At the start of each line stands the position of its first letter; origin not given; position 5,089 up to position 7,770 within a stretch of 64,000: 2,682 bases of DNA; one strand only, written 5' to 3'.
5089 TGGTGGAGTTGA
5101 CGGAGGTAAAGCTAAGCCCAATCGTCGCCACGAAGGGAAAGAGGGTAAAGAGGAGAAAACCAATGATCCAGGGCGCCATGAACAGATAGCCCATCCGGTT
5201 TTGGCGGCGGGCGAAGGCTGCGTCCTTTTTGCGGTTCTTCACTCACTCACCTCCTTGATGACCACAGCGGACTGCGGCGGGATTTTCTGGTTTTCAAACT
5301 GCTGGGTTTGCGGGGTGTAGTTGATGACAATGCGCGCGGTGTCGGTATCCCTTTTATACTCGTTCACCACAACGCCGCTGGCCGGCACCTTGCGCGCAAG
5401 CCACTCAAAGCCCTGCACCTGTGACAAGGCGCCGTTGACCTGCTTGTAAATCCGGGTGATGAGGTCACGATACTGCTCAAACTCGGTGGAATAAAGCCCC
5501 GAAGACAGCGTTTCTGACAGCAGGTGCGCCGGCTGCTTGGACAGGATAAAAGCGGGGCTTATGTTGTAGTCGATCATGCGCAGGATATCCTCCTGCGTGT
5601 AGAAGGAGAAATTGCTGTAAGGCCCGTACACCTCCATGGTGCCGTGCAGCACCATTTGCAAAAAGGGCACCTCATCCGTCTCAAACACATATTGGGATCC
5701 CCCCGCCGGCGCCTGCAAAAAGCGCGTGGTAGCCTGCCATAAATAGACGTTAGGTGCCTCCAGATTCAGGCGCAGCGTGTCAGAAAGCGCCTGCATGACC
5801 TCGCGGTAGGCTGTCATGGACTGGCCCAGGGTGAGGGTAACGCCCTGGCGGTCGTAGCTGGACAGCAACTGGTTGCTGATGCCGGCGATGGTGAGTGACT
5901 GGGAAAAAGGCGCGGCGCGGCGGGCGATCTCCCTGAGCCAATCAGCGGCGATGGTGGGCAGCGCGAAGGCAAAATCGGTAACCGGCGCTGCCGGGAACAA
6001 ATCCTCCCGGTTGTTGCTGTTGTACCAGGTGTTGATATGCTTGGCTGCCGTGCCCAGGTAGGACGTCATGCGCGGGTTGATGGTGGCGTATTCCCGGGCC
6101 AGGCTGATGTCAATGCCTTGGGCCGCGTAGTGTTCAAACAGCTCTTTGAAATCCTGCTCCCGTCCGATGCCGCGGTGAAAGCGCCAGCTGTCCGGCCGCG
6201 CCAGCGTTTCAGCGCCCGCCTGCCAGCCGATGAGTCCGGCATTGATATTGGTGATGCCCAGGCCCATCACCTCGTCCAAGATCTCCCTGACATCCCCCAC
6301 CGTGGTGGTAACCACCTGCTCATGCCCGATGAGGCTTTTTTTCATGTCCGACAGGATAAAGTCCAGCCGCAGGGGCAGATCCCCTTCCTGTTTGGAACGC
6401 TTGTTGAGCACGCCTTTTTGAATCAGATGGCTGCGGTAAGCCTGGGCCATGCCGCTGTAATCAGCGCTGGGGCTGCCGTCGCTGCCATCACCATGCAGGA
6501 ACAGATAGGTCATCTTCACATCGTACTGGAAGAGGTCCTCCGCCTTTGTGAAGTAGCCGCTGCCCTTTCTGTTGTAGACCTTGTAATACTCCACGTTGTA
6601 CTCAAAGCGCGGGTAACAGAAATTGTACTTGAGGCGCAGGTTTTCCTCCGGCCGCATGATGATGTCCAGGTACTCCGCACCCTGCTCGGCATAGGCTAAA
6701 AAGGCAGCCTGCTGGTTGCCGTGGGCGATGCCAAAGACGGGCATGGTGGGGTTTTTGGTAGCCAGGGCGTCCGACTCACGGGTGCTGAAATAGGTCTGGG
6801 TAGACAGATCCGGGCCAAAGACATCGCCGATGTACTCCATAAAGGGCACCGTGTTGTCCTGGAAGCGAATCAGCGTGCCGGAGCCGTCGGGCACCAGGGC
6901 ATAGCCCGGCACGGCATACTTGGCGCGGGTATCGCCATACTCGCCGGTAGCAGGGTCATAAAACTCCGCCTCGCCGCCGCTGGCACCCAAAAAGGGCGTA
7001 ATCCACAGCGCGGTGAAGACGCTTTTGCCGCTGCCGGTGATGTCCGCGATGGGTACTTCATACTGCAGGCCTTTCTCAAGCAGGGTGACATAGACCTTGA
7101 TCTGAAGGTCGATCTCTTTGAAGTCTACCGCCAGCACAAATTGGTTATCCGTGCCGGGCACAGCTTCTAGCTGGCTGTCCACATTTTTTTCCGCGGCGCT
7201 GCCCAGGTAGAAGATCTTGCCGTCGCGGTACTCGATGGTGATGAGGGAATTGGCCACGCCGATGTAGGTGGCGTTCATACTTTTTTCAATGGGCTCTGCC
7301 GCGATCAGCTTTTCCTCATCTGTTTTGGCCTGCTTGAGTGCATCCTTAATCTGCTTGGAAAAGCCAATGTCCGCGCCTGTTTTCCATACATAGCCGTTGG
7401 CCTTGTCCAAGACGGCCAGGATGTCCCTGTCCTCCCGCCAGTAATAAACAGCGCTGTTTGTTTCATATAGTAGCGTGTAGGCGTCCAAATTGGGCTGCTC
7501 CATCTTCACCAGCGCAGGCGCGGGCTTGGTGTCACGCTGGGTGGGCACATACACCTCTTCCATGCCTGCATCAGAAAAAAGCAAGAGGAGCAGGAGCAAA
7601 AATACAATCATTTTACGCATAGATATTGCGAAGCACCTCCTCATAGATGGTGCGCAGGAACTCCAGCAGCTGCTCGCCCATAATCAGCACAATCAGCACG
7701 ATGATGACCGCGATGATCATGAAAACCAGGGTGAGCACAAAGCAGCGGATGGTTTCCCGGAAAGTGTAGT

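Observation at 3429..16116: Nested double ABC importer: an uncharacterised five-gene cassette sits between an SBP gene and a second permease pair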

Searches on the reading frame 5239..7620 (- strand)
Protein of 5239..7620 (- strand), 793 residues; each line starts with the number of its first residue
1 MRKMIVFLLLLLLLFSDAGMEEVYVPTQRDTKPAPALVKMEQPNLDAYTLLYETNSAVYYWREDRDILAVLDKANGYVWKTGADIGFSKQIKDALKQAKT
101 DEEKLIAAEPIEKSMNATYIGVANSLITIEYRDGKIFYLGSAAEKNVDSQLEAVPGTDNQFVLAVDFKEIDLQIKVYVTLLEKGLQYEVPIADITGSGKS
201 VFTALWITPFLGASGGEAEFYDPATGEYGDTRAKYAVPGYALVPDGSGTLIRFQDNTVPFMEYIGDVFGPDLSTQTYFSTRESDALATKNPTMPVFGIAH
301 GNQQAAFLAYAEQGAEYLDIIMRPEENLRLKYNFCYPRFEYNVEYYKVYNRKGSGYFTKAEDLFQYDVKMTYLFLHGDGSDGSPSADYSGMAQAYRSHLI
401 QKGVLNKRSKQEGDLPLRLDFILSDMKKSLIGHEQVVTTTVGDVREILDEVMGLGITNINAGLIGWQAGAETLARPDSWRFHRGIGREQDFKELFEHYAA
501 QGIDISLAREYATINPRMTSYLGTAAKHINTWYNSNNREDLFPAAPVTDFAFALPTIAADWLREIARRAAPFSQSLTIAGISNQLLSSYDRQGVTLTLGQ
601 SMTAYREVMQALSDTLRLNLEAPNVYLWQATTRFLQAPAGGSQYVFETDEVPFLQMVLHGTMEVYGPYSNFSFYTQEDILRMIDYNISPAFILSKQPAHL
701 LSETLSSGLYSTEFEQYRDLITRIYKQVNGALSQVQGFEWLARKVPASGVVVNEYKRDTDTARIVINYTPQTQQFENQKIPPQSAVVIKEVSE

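Call 6: search_protein_families(library=pfam, proteins=[window:5239-7620:-], max_evalue=0.01)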
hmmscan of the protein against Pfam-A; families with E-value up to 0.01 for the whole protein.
window:5239-7620:- (793 aa): 1 family
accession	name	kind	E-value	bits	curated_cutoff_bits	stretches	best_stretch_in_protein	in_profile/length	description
PF18952.6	DUF5696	-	2.7e-132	442.8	25.6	1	157-784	7-611/612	Family of unknown function (DUF5696)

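Call 7: search_protein_families(library=ncbifam, proteins=[window:5239-7620:-], max_evalue=0.01)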
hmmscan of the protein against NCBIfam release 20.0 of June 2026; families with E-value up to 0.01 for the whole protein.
window:5239-7620:- (793 aa): 0 families

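Call 9: search_solved_structures(query=window:5239-7620:-, max_evalue=1)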
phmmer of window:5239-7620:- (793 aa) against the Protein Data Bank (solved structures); distinct sequences matched with E-value up to 1: 0.

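Call 22: find_homologous_proteins(query=window:5239-7620:-)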
Query window:5239-7620:- (793 aa): 288 proteins with E <= 0.001 among 8000 candidates; the best 120 are listed.
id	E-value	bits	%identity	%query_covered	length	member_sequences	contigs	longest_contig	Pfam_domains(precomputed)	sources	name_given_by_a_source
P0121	0.0e+0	1702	94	100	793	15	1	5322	PF18952.7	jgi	-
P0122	0.0e+0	1376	76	99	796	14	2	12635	PF18952.7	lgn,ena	-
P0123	0.0e+0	1297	72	97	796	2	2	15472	PF18952.7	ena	-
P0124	0.0e+0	1279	70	100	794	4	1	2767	PF18952.7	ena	-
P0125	0.0e+0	1255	68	100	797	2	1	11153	PF18952.7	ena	-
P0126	0.0e+0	1221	73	91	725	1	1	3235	PF18952.7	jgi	-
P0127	0.0e+0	1169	64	97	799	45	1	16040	PF18952.7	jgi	-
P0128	0.0e+0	1086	62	93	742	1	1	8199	PF18952.7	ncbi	-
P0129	5.7e-280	949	55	98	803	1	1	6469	PF18952.7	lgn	-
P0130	3.7e-278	943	54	99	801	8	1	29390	PF18952.7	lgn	-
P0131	8.5e-276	935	53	99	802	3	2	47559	PF18952.7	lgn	-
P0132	2.8e-275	933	53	99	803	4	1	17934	PF18952.7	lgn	-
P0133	2.9e-275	933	54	98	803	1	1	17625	PF18952.7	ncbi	ncbi:MAG: DUF5696 domain-containing protein [Lachnospiraceae bacterium]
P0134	2.5e-274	930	52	99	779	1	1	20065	PF18952.7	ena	-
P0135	4.0e-274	929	53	97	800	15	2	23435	PF18952.7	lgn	-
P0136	4.1e-274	929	53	97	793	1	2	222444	PF18952.7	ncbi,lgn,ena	-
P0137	8.9e-274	928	53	99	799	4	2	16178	PF18952.7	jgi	-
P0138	1.9e-273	927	53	99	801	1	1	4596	PF18952.7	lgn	-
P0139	2.2e-273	927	53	98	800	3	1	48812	PF18952.7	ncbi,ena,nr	ncbi:MAG: hypothetical protein J6U10_05210 [Lachnospiraceae bacterium]|nr:hypothetical protein [Lach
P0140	3.0e-273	927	53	97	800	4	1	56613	PF18952.7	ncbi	-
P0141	3.7e-273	926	53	98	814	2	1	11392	PF18952.7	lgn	-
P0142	5.6e-273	926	52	99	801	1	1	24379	PF18952.7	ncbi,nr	ncbi:MAG: hypothetical protein K6F63_01015 [Lachnospiraceae bacterium]|nr:hypothetical protein [Lach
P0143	4.0e-272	923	53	97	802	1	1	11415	PF18952.7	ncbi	-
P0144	1.2e-271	921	52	97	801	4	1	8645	PF18952.7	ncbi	-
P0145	1.5e-271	921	53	99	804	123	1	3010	PF18952.7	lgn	-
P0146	1.0e-270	918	54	97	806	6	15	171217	PF18952.7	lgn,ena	-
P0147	3.4e-270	916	53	98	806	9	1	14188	PF18952.7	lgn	-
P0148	3.6e-270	916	53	98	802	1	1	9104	PF18952.7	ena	-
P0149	6.4e-270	916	54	97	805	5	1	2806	PF18952.7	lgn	-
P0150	2.1e-269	914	52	100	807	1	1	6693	PF18952.7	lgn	-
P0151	3.4e-269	913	53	98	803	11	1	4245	PF18952.7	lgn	-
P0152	3.6e-269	913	52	99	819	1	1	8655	PF18952.7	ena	-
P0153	8.3e-269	912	53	97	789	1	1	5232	PF18952.7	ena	-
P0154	9.4e-269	912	52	98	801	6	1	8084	PF18952.7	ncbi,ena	-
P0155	1.9e-268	911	52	99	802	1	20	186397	PF18952.7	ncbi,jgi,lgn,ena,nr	ncbi:MAG: hypothetical protein E7260_05195 [Lachnospiraceae bacterium]|nr:hypothetical protein [Lach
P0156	2.0e-268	911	53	99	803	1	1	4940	PF18952.7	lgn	-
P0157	5.4e-268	909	52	99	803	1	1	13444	PF18952.7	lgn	-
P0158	3.5e-267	906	53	97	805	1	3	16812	PF18952.7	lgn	-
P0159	7.8e-267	905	53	99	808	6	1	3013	PF18952.7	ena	-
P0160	9.4e-267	905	52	99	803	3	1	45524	PF18952.7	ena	-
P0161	1.1e-266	905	53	96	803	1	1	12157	PF18952.7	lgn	-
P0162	6.5e-265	899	52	97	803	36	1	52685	PF18952.7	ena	-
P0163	1.3e-264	898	52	96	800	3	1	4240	PF18952.7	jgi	-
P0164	1.0e-263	895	52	96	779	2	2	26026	PF18952.7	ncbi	-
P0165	1.6e-263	894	52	98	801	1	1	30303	PF18952.7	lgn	-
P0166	2.0e-262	891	51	97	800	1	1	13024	PF18952.7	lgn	-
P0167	2.3e-262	891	52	98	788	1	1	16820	PF18952.7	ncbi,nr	ncbi:MAG: hypothetical protein K6B75_02110 [Lachnospiraceae bacterium]|nr:hypothetical protein [Lach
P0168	4.8e-262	889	52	97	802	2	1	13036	PF18952.7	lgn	-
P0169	6.3e-262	889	52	97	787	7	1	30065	PF18952.7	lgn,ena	-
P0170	7.4e-262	889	52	99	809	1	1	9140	PF18952.7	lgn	-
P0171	2.6e-261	887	51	99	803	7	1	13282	PF18952.7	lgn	-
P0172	2.9e-261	887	50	99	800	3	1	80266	PF18952.7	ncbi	-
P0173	9.1e-261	885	51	99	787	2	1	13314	PF18952.7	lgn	-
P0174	2.2e-260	884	51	97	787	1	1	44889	PF18952.7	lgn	-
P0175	7.5e-260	882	51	97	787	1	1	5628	PF18952.7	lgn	-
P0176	1.5e-259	881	52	96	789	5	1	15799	PF18952.7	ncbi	-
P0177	2.5e-259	880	52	97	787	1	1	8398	PF18952.7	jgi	-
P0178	2.8e-259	880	51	97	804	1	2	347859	PF18952.7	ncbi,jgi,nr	ncbi:MAG: ABC-type transport system, substrate-binding component [Herbinix sp.]|jgi:hypothetical pro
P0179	3.8e-259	880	51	97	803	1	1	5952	PF18952.7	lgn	-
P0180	4.0e-259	880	51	99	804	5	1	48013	PF18952.7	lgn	-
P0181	6.5e-259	879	50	99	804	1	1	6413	PF18952.7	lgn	-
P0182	8.1e-259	879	52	98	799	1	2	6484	PF18952.7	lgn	-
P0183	3.2e-258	877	51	97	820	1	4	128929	PF18952.7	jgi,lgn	jgi:hypothetical protein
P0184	2.4e-257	874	51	97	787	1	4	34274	PF18952.7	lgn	-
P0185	3.0e-257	874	51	99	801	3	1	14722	PF18952.7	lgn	-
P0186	3.4e-257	873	50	100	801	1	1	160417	PF18952.7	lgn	-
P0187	7.8e-257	872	51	99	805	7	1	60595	PF18952.7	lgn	-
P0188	9.1e-257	872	51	97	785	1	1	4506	PF18952.7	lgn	-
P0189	1.2e-256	872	50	99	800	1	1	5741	PF18952.7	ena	-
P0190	1.5e-256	871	51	99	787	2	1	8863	PF18952.7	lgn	-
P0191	4.0e-256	870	51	97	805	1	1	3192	PF18952.7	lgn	-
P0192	2.0e-255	868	50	99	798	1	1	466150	PF18952.7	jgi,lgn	jgi:hypothetical protein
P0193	3.3e-255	867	49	100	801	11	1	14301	PF18952.7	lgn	-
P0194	8.6e-255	866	51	99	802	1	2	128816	PF18952.7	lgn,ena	-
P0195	1.8e-254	864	50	99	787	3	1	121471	PF18952.7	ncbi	-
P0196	3.0e-254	864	50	99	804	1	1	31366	PF18952.7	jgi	jgi:hypothetical protein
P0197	4.5e-254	863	50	98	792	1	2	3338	PF18952.7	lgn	-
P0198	4.6e-254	863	50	99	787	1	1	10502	PF18952.7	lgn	-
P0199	8.1e-254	862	50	97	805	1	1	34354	PF18952.7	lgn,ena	-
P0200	1.0e-253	862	50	99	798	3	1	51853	PF18952.7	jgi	jgi:hypothetical protein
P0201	2.6e-253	861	50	97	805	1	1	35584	PF18952.7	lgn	-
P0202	3.4e-253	860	49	99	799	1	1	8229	PF18952.7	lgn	-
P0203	3.9e-253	860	50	99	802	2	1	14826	PF18952.7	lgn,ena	-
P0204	2.8e-252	857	49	99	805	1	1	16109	PF18952.7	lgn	-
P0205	4.4e-252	857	49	99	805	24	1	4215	PF18952.7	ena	-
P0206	4.6e-252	856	49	99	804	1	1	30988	PF18952.7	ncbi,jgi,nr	ncbi:MAG: ABC-type transport system, substrate-binding component [Anaerocolumna sp.]|jgi:hypothetica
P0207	4.9e-252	856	51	97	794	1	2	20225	PF18952.7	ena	-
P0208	6.7e-252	856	49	99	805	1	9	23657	PF18952.7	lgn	-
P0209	1.1e-251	855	51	97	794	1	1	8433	PF18952.7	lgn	-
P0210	1.7e-251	855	50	99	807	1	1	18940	PF18952.7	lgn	-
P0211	3.0e-251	854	49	99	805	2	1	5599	PF18952.7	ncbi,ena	-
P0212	3.0e-251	854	50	96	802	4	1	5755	PF18952.7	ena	-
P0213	5.4e-251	853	50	97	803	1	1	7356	PF18952.7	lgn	-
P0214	7.5e-251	852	49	99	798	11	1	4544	PF18952.7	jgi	jgi:hypothetical protein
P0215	1.6e-250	851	50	96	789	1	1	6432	PF18952.7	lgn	-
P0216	1.9e-250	851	49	98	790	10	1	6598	PF18952.7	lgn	-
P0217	4.0e-250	850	50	97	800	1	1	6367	PF18952.7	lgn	-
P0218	4.5e-250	850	49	97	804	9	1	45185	PF18952.7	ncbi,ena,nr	ncbi:MAG: hypothetical protein IJY10_03060 [Lachnospiraceae bacterium]|nr:hypothetical protein [Lach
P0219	7.0e-250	849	49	99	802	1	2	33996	PF18952.7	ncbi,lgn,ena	-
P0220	7.6e-250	849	49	99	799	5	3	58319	PF18952.7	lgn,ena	-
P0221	1.7e-249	848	49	97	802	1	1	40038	PF18952.7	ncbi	-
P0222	1.8e-249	848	50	97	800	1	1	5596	PF18952.7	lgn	-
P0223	2.5e-249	847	51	97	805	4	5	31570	PF18952.7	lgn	-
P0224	3.9e-249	847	49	97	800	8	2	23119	PF18952.7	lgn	-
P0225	4.4e-249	847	49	97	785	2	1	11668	PF18952.7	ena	-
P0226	5.9e-249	846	49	98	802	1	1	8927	PF18952.7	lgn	-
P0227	6.2e-249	846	50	97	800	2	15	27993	PF18952.7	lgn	-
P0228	6.5e-249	846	49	99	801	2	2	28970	PF18952.7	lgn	-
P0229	8.3e-249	846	50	99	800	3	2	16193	PF18952.7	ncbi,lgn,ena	-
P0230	2.3e-248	844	49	97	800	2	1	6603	PF18952.7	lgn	-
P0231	3.0e-248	844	50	97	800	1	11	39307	PF18952.7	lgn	-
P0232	3.0e-248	844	48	99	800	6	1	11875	PF18952.7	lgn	-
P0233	4.4e-248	843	49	97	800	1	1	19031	PF18952.7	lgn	-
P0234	5.2e-248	843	49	100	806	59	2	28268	PF18952.7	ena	-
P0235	5.5e-248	843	49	99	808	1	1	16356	PF18952.7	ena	-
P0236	6.9e-248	843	49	99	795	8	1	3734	PF18952.7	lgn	-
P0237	6.9e-248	843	50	97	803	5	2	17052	PF18952.7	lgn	-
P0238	7.7e-248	843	48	100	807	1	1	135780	PF18952.7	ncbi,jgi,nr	ncbi:MAG: hypothetical protein K0S76_1688 [Herbinix sp.]|jgi:hypothetical protein|nr:hypothetical pr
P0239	2.4e-247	841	49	97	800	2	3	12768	PF18952.7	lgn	-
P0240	2.9e-247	841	48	99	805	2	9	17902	PF18952.7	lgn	-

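Call 37: predict_structure(alignment_id=A2)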
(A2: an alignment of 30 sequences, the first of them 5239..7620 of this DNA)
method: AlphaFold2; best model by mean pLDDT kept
length: 793 residues; sequences in the alignment: 30
mean_pLDDT: 78.4   pTM: 0.83
mean pLDDT of the five models: 78.4, 76.9, 74.4, 73.4, 68.4
residues with pLDDT >= 90: 235; 70-90: 348; 50-70: 134; < 50: 76
segments of 3 or more residues with pLDDT < 50: 17-27, 274-289, 325-328, 347-354, 429-431, 521-536, 541-545, 641-647, 670-672
pLDDT, mean of each block of 10 residues (from residue 1): 65 54 44 71 83 95 89 88 85 88 85 81 86 78 86 93 94 95 94 91 85 78 85 73 71 59 63 44 41 81 87 85 58 79 59 53 81 89 87 93 86 86 71 74 96 92 85 76 91 94 90 65 36 49 53 78 92 88 65 67 89 92 86 80 49 87 77 70 89 81 63 81 91 90 87 90 92 88 90 51
secondary structure, 60 per line:
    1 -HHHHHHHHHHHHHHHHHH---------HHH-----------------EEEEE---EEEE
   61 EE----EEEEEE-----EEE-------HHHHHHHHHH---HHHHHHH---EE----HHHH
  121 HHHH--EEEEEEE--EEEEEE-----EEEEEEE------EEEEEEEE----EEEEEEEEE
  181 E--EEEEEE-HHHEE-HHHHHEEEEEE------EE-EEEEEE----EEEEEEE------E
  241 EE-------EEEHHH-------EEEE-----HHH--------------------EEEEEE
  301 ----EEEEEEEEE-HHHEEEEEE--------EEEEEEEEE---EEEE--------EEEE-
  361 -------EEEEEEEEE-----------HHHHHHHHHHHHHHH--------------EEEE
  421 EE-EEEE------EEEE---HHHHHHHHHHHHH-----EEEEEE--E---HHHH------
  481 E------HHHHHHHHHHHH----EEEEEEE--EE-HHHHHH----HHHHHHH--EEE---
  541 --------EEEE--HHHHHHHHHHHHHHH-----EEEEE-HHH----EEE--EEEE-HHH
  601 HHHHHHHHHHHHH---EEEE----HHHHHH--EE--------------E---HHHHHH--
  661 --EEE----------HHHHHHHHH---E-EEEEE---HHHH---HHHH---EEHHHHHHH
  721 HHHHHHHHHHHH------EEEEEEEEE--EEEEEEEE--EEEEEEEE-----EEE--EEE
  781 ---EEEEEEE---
elements in order (helices of 4 or more, strands of 3 or more residues): H2-19 E49-53 E57-62 E67-72 E78-80 H88-97 H101-107 H117-124 E127-133 E136-141 E147-153 E160-167 E172-181 E184-189 H197-201 E202-207 E217-222 E227-233 E240-242 E250-252 E263-266 E295-300 E305-313 E318-323 E332-340 E344-347 E356-359 E368-376 H388-402 E417-422 E424-427 E434-437 H441-453 E459-464 H471-474 H488-499 E504-510 H516-521 H526-532 E535-537 E549-552 H555-569 E575-579 E588-590 E593-596 H598-613 E617-620 H625-630 H653-658 E663-665 H676-684 E690-694 H698-701 H705-708 H714-732 E739-747 E750-757 E760-767 E773-775 E778-780 E784-790

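Call 39: fold_search(model_id=the predicted structure, library=pdb)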
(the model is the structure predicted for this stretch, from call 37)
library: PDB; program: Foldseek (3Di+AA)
matches with E <= 10: 1391; with E <= 0.001: 531
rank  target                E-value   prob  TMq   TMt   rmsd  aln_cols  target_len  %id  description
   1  8rzk_A                7.0e-26  1.00  0.58  0.68   6.8       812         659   12  The Michaelis complex of ZgGH129 D486N from Zobellia galactanivorans with neo-b/k-oligo-carrageenan tetrasaccharide (b (released 2024-07-31)
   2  5opq_A                7.4e-26  1.00  0.57  0.68   7.0       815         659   11  A 3,6-anhydro-D-galactosidase produced by Zobellia galactanivorans. This is an exo-lytic enzyme that hydrolyzes termin (released 2017-11-29)
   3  5opq_D                1.5e-25  1.00  0.57  0.68   7.7       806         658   12  A 3,6-anhydro-D-galactosidase produced by Zobellia galactanivorans. This is an exo-lytic enzyme that hydrolyzes termin (released 2017-11-29)
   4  5wzr_B                1.1e-21  1.00  0.56  0.69   6.2       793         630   11  Alpha-N-acetylgalactosaminidase NagBb from Bifidobacterium bifidum - Gal-NHAc-DNJ complex (released 2017-06-07)
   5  5wzr_A                1.5e-21  1.00  0.56  0.68   6.5       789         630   11  Alpha-N-acetylgalactosaminidase NagBb from Bifidobacterium bifidum - Gal-NHAc-DNJ complex (released 2017-06-07)
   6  5wzp_B                1.8e-21  1.00  0.54  0.69   6.3       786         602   11  Alpha-N-acetylgalactosaminidase NagBb from Bifidobacterium bifidum - ligand free (released 2017-06-07)
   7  5wzq_B                3.3e-21  1.00  0.56  0.71   6.4       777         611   12  Alpha-N-acetylgalactosaminidase NagBb from Bifidobacterium bifidum - quadruple mutant (released 2017-06-07)
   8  5wzn_A                5.5e-21  1.00  0.57  0.71   6.4       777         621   12  Alpha-N-acetylgalactosaminidase NagBb from Bifidobacterium bifidum - GalNAc complex (released 2017-06-07)
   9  5wzq_A                6.4e-21  1.00  0.54  0.68   7.1       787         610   12  Alpha-N-acetylgalactosaminidase NagBb from Bifidobacterium bifidum - quadruple mutant (released 2017-06-07)
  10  5wzp_A                3.8e-20  1.00  0.53  0.68   7.6       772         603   12  Alpha-N-acetylgalactosaminidase NagBb from Bifidobacterium bifidum - ligand free (released 2017-06-07)
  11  5wzn_B                6.2e-20  1.00  0.55  0.69   6.7       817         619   11  Alpha-N-acetylgalactosaminidase NagBb from Bifidobacterium bifidum - GalNAc complex (released 2017-06-07)
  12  6qev_B                3.5e-18  1.00  0.43  0.28  10.6       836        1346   10  EngBF DARPin Fusion 4b B6 (released 2019-11-06)
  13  6phw_A                2.3e-17  1.00  0.40  0.43  12.3       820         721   10  SpAga D472N structure in complex with melibiose (released 2019-10-02)
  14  8a19_A                3.0e-17  1.00  0.42  0.27   9.8       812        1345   10  Structure of a leucinostatin derivative determined by host lattice display : L1E4V1 construct (released 2022-12-07)
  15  5a59_A                4.6e-17  1.00  0.43  0.33   9.8       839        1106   10  The structure of GH101 E796Q mutant from Streptococcus pneumoniae TIGR4 in complex with T-antigen (released 2015-09-02)
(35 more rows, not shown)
